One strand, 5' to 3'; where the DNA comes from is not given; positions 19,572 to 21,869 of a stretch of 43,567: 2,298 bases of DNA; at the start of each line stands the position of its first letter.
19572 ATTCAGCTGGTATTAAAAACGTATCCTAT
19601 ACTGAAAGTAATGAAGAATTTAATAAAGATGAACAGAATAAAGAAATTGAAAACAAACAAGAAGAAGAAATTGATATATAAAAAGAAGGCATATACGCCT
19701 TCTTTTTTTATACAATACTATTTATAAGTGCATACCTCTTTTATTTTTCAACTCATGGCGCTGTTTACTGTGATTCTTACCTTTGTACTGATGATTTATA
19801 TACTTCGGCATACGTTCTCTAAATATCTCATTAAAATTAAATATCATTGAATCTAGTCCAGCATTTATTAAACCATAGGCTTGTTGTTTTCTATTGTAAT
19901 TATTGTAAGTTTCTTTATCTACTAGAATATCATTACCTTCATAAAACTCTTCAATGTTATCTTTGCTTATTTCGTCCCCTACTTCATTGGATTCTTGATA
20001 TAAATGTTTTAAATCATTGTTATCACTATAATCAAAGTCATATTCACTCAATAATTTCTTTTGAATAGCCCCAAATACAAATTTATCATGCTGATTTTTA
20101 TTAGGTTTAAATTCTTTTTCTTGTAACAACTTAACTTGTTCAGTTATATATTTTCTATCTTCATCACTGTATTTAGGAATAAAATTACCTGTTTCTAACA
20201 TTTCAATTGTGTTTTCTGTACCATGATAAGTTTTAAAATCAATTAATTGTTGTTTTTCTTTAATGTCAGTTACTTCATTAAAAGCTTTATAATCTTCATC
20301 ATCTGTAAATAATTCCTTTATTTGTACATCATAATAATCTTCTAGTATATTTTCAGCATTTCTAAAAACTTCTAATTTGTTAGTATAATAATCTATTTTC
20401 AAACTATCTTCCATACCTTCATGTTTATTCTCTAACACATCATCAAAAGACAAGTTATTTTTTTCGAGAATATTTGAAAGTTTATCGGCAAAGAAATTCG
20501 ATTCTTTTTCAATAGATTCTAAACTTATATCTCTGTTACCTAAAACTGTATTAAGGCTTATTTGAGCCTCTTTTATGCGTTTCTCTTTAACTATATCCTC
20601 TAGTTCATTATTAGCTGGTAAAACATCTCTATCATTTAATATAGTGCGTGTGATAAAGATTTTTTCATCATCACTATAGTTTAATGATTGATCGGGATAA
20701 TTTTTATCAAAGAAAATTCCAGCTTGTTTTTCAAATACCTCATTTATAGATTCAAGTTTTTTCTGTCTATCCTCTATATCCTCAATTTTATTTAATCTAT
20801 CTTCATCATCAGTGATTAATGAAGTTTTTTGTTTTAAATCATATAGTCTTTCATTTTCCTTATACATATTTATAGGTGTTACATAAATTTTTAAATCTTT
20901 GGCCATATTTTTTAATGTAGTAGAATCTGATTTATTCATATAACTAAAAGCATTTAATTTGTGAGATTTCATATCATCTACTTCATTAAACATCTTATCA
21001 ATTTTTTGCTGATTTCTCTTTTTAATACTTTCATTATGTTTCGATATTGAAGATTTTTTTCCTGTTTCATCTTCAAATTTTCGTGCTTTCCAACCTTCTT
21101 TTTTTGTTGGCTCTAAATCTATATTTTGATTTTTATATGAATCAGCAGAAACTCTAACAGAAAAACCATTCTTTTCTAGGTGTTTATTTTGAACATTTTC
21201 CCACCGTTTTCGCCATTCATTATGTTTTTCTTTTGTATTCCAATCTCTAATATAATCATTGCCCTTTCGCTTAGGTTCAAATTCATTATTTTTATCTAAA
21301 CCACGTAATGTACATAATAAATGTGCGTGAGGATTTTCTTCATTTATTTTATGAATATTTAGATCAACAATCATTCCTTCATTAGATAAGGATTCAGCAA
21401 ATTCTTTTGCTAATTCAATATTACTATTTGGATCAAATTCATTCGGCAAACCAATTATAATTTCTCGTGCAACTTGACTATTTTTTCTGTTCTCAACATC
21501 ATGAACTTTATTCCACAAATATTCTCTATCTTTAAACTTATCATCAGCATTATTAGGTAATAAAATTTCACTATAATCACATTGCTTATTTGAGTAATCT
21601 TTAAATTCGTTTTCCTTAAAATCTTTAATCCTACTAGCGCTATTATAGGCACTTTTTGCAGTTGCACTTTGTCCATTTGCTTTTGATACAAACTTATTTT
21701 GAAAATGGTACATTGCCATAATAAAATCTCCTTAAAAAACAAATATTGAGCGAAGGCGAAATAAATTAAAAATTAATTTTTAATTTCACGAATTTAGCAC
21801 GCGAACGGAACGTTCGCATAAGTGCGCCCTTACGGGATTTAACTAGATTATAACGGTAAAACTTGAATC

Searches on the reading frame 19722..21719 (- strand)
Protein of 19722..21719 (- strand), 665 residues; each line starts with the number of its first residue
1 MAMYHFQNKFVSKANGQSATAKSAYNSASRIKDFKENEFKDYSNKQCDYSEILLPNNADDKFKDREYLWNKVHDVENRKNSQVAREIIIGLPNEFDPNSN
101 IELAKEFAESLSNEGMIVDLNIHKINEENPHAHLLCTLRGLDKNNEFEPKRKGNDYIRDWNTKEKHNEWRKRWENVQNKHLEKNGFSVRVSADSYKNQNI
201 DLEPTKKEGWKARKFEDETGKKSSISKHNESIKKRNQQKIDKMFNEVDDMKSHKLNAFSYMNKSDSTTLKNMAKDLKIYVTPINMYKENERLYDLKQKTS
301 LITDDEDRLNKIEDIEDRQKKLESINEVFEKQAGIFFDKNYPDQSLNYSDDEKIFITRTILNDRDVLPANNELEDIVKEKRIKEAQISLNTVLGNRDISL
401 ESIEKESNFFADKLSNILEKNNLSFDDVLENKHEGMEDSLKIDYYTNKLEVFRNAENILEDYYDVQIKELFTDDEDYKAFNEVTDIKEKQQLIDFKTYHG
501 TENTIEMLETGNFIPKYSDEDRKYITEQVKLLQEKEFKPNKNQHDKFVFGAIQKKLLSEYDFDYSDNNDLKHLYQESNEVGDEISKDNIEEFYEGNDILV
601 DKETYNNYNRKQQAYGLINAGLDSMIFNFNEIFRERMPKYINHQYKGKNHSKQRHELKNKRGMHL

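Call 32: search_protein_families(library=ncbifam, proteins=[window:19722-21719:-], max_evalue=1e-10)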
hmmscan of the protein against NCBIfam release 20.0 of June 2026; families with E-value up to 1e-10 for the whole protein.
window:19722-21719:- (665 aa): 4 families
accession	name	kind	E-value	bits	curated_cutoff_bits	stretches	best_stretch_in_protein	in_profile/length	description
TIGR02768.1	TraA_Ti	equivalog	2.7e-59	201.2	590.45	1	1-258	1-266/751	Ti-type conjugative transfer relaxase TraA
NF041496.1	MobQ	equivalog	5.5e-58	196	200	1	1-198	1-197/197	MobQ family relaxase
NF010464.0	PRK13889.1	subfamily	1.5e-55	188.6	1015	1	1-240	1-238/992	conjugal transfer relaxase TraA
NF010402.0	PRK13826.1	subfamily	1.6e-29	102.5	1317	1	1-236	1-260/1102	Dtr system oriT relaxase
